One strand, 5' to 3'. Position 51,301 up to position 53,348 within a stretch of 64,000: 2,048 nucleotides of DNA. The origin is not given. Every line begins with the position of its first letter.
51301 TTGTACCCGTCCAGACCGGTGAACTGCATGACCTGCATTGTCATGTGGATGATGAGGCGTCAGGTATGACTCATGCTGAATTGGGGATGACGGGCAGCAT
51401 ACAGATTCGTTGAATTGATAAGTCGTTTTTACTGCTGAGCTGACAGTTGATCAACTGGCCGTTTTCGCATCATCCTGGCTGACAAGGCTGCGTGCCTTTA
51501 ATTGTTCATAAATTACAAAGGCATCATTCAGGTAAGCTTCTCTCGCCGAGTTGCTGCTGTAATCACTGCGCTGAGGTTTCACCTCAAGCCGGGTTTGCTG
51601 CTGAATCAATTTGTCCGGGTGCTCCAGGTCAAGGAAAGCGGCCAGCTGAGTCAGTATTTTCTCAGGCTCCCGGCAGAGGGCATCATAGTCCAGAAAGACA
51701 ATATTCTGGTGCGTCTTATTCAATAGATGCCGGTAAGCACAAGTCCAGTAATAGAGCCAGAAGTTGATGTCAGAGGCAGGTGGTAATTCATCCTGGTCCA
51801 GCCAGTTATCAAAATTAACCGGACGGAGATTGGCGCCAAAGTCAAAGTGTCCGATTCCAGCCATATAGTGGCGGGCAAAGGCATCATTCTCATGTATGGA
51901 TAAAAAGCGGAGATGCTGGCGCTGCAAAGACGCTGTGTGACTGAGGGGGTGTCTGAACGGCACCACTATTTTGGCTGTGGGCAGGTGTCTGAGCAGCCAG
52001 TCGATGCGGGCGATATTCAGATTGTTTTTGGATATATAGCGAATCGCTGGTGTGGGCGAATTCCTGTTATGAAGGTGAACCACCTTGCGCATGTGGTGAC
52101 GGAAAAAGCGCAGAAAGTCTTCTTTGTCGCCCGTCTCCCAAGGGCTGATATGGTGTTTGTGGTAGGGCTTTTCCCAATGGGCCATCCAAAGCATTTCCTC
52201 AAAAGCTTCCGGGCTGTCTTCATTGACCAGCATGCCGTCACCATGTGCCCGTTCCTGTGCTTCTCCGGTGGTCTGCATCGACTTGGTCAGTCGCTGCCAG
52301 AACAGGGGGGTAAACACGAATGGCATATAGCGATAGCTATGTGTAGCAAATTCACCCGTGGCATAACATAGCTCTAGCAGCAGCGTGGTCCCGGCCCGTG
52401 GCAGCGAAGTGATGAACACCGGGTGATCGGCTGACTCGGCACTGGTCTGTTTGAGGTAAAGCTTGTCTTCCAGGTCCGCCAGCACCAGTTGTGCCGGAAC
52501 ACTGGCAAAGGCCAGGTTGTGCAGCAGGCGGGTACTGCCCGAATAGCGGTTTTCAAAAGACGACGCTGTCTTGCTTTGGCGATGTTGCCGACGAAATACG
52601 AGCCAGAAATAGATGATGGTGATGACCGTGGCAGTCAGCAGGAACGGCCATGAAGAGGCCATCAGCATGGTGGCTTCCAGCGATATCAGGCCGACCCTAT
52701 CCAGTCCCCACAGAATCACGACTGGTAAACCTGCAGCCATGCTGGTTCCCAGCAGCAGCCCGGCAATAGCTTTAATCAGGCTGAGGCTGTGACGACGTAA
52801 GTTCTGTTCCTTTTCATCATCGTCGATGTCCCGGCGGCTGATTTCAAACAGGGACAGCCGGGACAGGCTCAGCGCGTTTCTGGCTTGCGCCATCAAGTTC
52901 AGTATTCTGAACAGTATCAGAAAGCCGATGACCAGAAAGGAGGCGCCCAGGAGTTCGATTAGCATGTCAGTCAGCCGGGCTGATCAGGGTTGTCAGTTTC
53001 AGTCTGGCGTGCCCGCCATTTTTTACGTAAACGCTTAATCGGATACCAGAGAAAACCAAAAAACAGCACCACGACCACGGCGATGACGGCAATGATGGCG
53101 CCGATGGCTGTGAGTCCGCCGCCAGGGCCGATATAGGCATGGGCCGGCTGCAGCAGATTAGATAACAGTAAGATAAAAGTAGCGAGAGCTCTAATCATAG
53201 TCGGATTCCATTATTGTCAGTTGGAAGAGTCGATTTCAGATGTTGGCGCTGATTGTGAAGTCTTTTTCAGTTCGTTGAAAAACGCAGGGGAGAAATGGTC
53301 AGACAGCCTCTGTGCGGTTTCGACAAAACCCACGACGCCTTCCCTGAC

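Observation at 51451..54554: Three-gene module pairing a cytoplasm-facing PAPS-type sulfotransferase with a periplasm-facing ASST-like enzyme: candidate trans-membrane sulfuryl relay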

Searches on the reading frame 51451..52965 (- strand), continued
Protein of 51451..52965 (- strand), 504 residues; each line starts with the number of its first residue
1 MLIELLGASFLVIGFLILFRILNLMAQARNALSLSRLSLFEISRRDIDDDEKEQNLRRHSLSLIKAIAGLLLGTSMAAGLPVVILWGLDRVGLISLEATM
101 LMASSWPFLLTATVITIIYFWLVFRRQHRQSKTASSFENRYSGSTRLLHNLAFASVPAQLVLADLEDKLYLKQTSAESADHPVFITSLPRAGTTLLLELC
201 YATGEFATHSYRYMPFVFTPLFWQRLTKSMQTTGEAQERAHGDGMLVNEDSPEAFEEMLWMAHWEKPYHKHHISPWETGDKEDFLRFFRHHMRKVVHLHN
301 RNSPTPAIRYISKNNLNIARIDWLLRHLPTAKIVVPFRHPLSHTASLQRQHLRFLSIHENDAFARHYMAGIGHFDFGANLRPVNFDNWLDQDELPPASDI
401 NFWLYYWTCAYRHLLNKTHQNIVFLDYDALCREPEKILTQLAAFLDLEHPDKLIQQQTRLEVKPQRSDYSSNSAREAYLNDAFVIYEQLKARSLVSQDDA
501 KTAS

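Call 61: search_solved_structures(query=A2, max_evalue=1, show_alignments=4)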
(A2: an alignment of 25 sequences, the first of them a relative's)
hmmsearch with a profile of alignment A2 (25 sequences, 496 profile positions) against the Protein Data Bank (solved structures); distinct sequences matched with E-value up to 1: 13.
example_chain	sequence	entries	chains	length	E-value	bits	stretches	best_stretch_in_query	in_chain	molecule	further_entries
5wrj_A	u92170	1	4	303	0.0001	24.3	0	170-226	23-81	Protein-tyrosine sulfotransferase 1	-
5wri_A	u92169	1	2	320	0.00013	23.9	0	170-226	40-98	Protein-tyrosine sulfotransferase 1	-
9wp1_A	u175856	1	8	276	0.00023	23.1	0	400-462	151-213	Protein-tyrosine sulfotransferase 1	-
9wwe_A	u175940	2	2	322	0.013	17.4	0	179-216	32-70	Protein-tyrosine sulfotransferase 2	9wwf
3ap1_A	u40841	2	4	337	0.014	17.2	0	179-216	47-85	Protein-tyrosine sulfotransferase 2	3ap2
3ap3_A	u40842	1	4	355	0.018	16.9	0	179-216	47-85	Protein-tyrosine sulfotransferase 2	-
3ckl_A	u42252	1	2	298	0.029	16.2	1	371-478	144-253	Sulfotransferase family cytosolic 1B member 1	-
2z5f_A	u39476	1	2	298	0.034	16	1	371-478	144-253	Sulfotransferase family cytosolic 1B member 1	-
2zq5_A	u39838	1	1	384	0.076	14.8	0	174-198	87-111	Putative uncharacterized protein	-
2z6v_A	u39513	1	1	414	0.08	14.7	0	319-347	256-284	Putative uncharacterized protein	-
1q44_A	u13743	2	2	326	0.34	12.6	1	401-445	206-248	Steroid Sulfotransferase | Flavonol sulfotransferase-like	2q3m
8w5z_A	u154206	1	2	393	0.45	12.3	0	179-201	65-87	Protein-tyrosine sulfotransferase (Fragment)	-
4gbm_A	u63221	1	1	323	0.48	12.2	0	416-453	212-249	CurM Sulfotransferase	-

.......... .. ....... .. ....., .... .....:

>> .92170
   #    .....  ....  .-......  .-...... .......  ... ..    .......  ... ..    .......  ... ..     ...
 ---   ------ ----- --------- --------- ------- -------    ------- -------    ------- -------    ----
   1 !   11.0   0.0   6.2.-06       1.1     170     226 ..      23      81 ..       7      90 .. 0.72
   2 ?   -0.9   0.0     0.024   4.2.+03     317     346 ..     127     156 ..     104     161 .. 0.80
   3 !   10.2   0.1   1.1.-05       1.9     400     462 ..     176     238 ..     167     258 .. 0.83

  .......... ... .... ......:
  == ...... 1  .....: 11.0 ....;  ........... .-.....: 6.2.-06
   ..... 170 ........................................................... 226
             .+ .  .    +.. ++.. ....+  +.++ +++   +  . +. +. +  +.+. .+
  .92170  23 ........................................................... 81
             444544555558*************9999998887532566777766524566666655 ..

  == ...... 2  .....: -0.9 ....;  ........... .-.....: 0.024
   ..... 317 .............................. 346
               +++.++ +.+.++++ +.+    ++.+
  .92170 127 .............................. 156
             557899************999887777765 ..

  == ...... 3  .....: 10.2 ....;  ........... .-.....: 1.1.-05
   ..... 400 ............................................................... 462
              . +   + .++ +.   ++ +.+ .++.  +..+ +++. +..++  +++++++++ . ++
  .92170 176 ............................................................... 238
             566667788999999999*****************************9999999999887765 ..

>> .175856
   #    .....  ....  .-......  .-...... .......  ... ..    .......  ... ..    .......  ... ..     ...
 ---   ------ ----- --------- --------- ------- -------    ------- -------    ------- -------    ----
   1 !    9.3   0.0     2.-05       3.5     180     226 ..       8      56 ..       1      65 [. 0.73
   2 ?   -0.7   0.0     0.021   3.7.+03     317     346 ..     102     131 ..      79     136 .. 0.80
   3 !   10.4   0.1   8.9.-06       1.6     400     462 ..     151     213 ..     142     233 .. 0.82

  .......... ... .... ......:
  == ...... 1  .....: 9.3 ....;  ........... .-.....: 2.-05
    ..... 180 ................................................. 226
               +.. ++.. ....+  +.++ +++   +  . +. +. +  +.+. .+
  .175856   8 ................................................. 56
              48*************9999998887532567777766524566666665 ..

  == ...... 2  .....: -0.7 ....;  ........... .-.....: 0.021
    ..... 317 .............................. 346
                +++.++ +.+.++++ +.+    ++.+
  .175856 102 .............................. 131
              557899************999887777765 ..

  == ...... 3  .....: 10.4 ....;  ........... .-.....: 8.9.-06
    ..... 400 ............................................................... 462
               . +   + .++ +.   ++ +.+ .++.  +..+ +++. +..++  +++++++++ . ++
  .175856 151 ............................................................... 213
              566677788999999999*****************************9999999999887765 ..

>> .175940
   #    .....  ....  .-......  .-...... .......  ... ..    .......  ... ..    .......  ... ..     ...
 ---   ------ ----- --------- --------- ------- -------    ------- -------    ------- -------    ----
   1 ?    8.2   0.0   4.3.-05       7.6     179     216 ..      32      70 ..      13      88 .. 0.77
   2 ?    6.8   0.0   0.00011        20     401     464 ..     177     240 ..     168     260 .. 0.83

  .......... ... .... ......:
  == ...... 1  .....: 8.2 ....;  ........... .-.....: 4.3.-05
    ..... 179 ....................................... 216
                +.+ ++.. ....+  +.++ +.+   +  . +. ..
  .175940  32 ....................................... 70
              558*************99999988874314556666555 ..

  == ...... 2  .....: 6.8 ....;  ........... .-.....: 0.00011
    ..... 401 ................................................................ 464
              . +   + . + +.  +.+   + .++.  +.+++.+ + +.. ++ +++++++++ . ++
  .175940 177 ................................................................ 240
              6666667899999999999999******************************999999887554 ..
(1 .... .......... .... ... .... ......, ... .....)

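Call 78: find_encoding_contigs(protein=P0230, flank=8000, max_places=2)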
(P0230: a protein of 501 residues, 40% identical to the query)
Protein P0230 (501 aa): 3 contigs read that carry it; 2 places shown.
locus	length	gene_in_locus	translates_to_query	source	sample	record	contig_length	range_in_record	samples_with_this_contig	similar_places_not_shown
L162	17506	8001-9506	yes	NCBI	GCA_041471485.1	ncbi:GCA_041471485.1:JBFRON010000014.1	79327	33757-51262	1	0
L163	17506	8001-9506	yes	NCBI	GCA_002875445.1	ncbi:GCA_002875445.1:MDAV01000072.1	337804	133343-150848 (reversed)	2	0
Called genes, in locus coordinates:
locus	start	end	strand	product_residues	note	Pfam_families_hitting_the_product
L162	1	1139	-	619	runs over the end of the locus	PF01343:Peptidase_S49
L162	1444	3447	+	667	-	PF00724:Oxidored_FMN, PF01494:FAD_binding_3 (faint), PF00890:FAD_binding_2 (weak), PF01266:DAO, PF03486:HI0933_like (weak), PF07992:Pyr_redox_2, PF12831:FAD_oxidored, PF13450:NAD_binding_8, +3 more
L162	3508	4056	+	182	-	PF00881:Nitroreductase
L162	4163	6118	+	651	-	PF01751:Toprim, PF01131:Topoisom_bac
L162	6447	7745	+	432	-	PF05935:Arylsulfotrans, PF14269:Arylsulfotran_2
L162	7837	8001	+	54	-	-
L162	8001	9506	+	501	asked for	PF00685:Sulfotransfer_1 (faint), PF13469:Sulfotransfer_3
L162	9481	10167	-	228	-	PF00106:adh_short, PF13561:adh_short_C2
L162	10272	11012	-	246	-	PF00106:adh_short, PF08659:KR, PF13561:adh_short_C2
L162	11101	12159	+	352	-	PF08496:Peptidase_S49_N, PF01343:Peptidase_S49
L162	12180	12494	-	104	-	PF07883:Cupin_2, PF05899:Cupin_3 (weak)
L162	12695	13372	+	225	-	PF02224:Cytidylate_kin, PF13189:Cytidylate_kin2, PF13207:AAA_17 (faint)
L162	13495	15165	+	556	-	PF00575:S1 (weak), PF17092:PCB_OB (faint), PF21710:Spt6_S1 (faint), PF23459:S1_RRP5 (faint), PF00575:S1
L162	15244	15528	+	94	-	PF00216:Bac_DNA_binding, PF18291:HU-HIG (weak)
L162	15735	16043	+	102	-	PF06305:LapA_dom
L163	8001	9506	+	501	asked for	PF00685:Sulfotransfer_1 (faint), PF13469:Sulfotransfer_3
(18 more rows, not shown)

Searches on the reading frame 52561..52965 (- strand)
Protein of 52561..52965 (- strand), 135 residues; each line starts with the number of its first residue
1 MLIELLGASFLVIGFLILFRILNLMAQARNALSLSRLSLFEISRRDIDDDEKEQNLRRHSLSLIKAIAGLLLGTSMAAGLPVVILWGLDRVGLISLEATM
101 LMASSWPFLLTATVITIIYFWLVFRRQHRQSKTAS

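Call 69: search_protein_representatives(protein=window:52561-52965:-)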
Query: 135 residues. Proteins with E-value up to 0.001 (for the whole library): 381; up to 1e-10: 84; up to 1e-30: 0. The best 150 are listed.
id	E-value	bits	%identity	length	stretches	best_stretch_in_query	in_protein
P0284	1.5e-19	86.6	38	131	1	2-126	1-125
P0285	2.2e-17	79.6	35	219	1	3-126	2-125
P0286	2.3e-17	79.5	37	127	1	5-127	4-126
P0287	4.3e-17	78.7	38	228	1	4-129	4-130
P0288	8.7e-17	77.7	40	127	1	5-124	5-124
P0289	2.3e-16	76.3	36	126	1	3-124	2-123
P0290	4.1e-16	75.5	32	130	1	4-126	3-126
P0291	6.6e-16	74.8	33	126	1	5-127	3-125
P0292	8.2e-16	74.5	38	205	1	3-125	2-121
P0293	1.5e-15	73.7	37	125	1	3-126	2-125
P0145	2.0e-15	73.2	39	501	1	2-115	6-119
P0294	2.7e-15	72.9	34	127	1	4-123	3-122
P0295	5.8e-15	71.8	35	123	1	4-124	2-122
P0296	6.6e-15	71.6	32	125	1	4-126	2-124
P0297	6.7e-15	71.6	34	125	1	4-126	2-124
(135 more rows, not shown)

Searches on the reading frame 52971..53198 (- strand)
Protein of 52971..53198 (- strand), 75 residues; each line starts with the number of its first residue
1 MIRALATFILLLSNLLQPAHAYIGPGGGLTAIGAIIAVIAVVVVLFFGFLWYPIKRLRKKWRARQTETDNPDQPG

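Call 3: search_protein_families(library=pfam, proteins=[window:52971-53198:-], max_evalue=0.1)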
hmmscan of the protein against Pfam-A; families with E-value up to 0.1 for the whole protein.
window:52971-53198:- (75 aa): 5 families
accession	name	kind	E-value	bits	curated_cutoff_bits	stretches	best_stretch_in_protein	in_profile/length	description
PF20077.4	CcmD_alt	-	0.0039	17.7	23.5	1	32-59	29-56/61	CcmD family protein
PF01102.23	Glycophorin_A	-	0.005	17.5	30.1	1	32-73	61-101/114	Glycophorin A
PF08570.15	DUF1761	-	0.0057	17.4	31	1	37-72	3-37/123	Protein of unknown function (DUF1761)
PF02687.27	FtsX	-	0.009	16.5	25.5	1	11-60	68-118/120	FtsX-like permease C-terminal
PF02439.20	Adeno_E3_CR2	-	0.012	15.8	36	1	31-56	5-30/38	Adenovirus E3 region protein CR2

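Call 4: search_protein_families(library=ncbifam, proteins=[window:52971-53198:-], max_evalue=0.1)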
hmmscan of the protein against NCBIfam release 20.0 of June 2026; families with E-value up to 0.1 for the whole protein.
window:52971-53198:- (75 aa): 4 families
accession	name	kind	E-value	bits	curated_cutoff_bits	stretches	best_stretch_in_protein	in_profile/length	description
NF045610.1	acin_4_helix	equivalog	0.0021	18.1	50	1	6-73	6-72/131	putative four-helix membrane protein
NF006248.0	PRK08386.1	subfamily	0.014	15.3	92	1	4-49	13-56/151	putative monovalent cation/H+ antiporter subunit B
NF009162.0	PRK12508.1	equivalog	0.035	14.3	120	1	7-49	16-56/139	Na(+)/H(+) antiporter subunit B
NF003559.0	PRK05234.1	equivalog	0.095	12.4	84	0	22-47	58-83/145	methylglyoxal synthase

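Call 59: find_homologous_proteins(query=window:52971-53198:-, max_evalue=0.001)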
Query window:52971-53198:- (75 aa): 43 proteins with E <= 0.001 among 45 candidates.
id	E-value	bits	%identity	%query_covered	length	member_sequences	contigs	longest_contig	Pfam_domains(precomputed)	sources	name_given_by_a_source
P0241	1.6e-42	160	100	100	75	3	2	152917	-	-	-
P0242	3.5e-38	146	92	100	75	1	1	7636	-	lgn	-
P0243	8.0e-35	136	85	100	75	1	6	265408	-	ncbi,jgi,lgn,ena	-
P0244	2.7e-33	131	82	97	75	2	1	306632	-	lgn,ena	-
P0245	7.2e-28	113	71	97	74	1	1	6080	-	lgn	-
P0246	1.1e-23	100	74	77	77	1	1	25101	-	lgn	-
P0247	1.9e-19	87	58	97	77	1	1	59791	-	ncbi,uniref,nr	ncbi:hypothetical protein [Methylophaga sp. OBS4]|uniref:hypothetical protein n=1 Tax=Methylophaga s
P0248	2.4e-19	86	57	96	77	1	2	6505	-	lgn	-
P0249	2.9e-19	86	84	51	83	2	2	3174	-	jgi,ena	jgi:hypothetical protein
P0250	4.1e-19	86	67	77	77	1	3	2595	-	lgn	-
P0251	1.6e-17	81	66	67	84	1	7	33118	-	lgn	-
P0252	4.4e-17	79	61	88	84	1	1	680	-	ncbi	-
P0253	2.0e-16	77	54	95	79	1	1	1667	-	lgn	-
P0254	3.1e-16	77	63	72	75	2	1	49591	-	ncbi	ncbi:MAG TPA: hypothetical protein VGD81_15125 [Opitutaceae bacterium]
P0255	4.6e-16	76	64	75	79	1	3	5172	-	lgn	-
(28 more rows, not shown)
